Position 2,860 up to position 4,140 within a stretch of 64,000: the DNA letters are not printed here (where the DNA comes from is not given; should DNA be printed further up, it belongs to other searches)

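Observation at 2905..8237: Translationally coupled pair of paralogous membrane-anchored FtsK/HerA/TraD-superfamily ATPases with an unrecognised ~350-aa N-terminal domain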

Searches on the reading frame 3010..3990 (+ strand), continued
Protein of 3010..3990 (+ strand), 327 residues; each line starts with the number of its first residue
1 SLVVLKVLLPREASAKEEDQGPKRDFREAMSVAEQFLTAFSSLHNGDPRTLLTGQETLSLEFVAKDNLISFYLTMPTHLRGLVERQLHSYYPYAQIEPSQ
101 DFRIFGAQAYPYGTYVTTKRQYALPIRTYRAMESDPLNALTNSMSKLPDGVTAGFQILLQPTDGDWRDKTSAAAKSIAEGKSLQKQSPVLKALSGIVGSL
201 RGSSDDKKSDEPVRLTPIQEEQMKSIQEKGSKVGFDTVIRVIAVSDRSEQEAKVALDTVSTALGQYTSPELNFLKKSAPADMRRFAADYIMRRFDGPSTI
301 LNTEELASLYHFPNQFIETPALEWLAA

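Call 75: search_protein_families(library=pfam, max_evalue=0.001, proteins=[P0243, P0245, P0255, P0258, P0254, P0323, P0406, P0411, P0423])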
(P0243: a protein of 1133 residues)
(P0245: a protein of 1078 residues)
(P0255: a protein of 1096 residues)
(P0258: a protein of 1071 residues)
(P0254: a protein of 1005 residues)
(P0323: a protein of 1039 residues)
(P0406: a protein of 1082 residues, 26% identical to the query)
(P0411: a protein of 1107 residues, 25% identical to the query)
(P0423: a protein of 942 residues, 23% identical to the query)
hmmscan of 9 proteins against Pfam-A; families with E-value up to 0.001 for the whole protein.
P0243 (1133 aa): 6 families
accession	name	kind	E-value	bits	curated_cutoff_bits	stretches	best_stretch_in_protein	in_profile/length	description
PF02534.20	T4SS-DNA_transf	-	2.6e-08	33.6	20.1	0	543-700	191-347/468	Type IV secretory system Conjugative DNA transfer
PF10412.15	TrwB_AAD_bind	-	3.8e-08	33.1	20.5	1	408-699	15-288/387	Type IV secretion-system coupling protein DNA-binding domain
PF01935.23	DUF87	-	2.8e-05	24.7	23.2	1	408-457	23-69/220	Helicase HerA, central domain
PF12696.13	TraG-D_C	-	3.3e-05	24.3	22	1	659-717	3-66/126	TraM recognition site of TraD and TraG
PF25199.1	nSTAND_NTPase5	-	0.00027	21.2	34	0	406-485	39-120/145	Novel STAND NTPase 5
PF13401.12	AAA_22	-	0.00029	21.6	27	0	407-445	4-42/130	AAA domain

P0245 (1078 aa): 4 families
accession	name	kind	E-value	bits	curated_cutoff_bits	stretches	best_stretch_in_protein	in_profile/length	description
PF10412.15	TrwB_AAD_bind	-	2.9e-08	33.4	20.5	1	370-676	11-303/387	Type IV secretion-system coupling protein DNA-binding domain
PF01935.23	DUF87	-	0.00012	22.7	23.2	1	374-447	23-90/220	Helicase HerA, central domain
PF12696.13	TraG-D_C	-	0.00012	22.5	22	1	625-685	3-66/126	TraM recognition site of TraD and TraG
PF13401.12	AAA_22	-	0.00035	21.3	27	0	372-409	3-40/130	AAA domain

P0255 (1096 aa): 4 families
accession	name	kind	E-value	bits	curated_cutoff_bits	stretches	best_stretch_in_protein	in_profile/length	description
PF10412.15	TrwB_AAD_bind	-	2.5e-11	43.6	20.5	1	414-727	11-310/387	Type IV secretion-system coupling protein DNA-binding domain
PF02534.20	T4SS-DNA_transf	-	2.8e-07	30.2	20.1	1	610-709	248-346/468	Type IV secretory system Conjugative DNA transfer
PF12696.13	TraG-D_C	-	3.8e-05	24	22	1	670-728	4-67/126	TraM recognition site of TraD and TraG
PF01935.23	DUF87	-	0.00023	21.8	23.2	1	406-502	10-101/220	Helicase HerA, central domain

P0258 (1071 aa): 6 families
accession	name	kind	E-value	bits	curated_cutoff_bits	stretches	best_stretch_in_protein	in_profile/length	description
PF02534.20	T4SS-DNA_transf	-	2.5e-13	50.2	20.1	2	370-466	37-122/468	Type IV secretory system Conjugative DNA transfer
PF10412.15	TrwB_AAD_bind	-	1.5e-08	34.4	20.5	1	383-675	13-287/387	Type IV secretion-system coupling protein DNA-binding domain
PF01935.23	DUF87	-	2.7e-06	28.1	23.2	1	385-448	23-83/220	Helicase HerA, central domain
PF25199.1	nSTAND_NTPase5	-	9.7e-06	25.9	34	1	380-467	36-125/145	Novel STAND NTPase 5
PF13401.12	AAA_22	-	0.00015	22.5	27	0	386-421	6-41/130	AAA domain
PF12696.13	TraG-D_C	-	0.00046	20.5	22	1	636-698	3-69/126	TraM recognition site of TraD and TraG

P0254 (1005 aa): 6 families
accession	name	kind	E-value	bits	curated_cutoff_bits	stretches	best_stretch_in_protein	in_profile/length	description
PF10412.15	TrwB_AAD_bind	-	1.3e-12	47.8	20.5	1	397-697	11-293/387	Type IV secretion-system coupling protein DNA-binding domain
PF02534.20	T4SS-DNA_transf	-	2.5e-09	37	20.1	1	579-693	236-347/468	Type IV secretory system Conjugative DNA transfer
PF01935.23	DUF87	-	1.4e-06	29.1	23.2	1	394-445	15-68/220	Helicase HerA, central domain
PF12696.13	TraG-D_C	-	1.9e-06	28.2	22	1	652-709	3-65/126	TraM recognition site of TraD and TraG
PF25199.1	nSTAND_NTPase5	-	1.3e-05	25.5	34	1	398-479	38-121/145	Novel STAND NTPase 5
PF13401.12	AAA_22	-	2.1e-05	25.3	27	0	402-437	6-41/130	AAA domain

P0323 (1039 aa): 3 families
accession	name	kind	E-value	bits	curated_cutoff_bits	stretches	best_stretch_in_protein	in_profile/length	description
PF01935.23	DUF87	-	9.5e-10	39.4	23.2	1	391-638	3-212/220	Helicase HerA, central domain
PF10412.15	TrwB_AAD_bind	-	4.9e-09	36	20.5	1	413-722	16-309/387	Type IV secretion-system coupling protein DNA-binding domain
PF12696.13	TraG-D_C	-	0.0001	22.6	22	1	663-724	1-67/126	TraM recognition site of TraD and TraG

P0406 (1082 aa): 5 families
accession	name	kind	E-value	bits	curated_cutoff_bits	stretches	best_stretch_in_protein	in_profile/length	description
PF10412.15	TrwB_AAD_bind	-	4.1e-09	36.3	20.5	1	381-675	11-287/387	Type IV secretion-system coupling protein DNA-binding domain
PF02534.20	T4SS-DNA_transf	-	2.1e-08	33.9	20.1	0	377-460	44-116/468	Type IV secretory system Conjugative DNA transfer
PF01935.23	DUF87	-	6.2e-08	33.4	23.2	1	385-598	23-203/220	Helicase HerA, central domain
PF25199.1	nSTAND_NTPase5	-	3e-05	24.3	34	1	380-458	36-116/145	Novel STAND NTPase 5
PF13401.12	AAA_22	-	0.00017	22.4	27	0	386-423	6-43/130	AAA domain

P0411 (1107 aa): 3 families
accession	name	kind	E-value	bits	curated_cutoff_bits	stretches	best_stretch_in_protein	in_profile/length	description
PF10412.15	TrwB_AAD_bind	-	2.4e-06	27.1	20.5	1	416-730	9-310/387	Type IV secretion-system coupling protein DNA-binding domain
PF12696.13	TraG-D_C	-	6.1e-06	26.6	22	1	673-733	4-69/126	TraM recognition site of TraD and TraG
PF01935.23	DUF87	-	7.8e-06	26.6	23.2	1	422-494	23-89/220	Helicase HerA, central domain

P0423 (942 aa): 4 families
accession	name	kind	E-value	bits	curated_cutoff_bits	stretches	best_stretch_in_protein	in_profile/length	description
PF00575.29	S1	-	3.3e-17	63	22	1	854-925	3-74/74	S1 RNA binding domain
PF10412.15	TrwB_AAD_bind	-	4.4e-08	32.9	20.5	1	418-710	16-288/387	Type IV secretion-system coupling protein DNA-binding domain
PF01935.23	DUF87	-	1.6e-07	32.1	23.2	1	418-637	24-208/220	Helicase HerA, central domain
PF23459.1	S1_RRP5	-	0.00015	22.7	27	1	855-923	3-71/72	RRP5 S1 domain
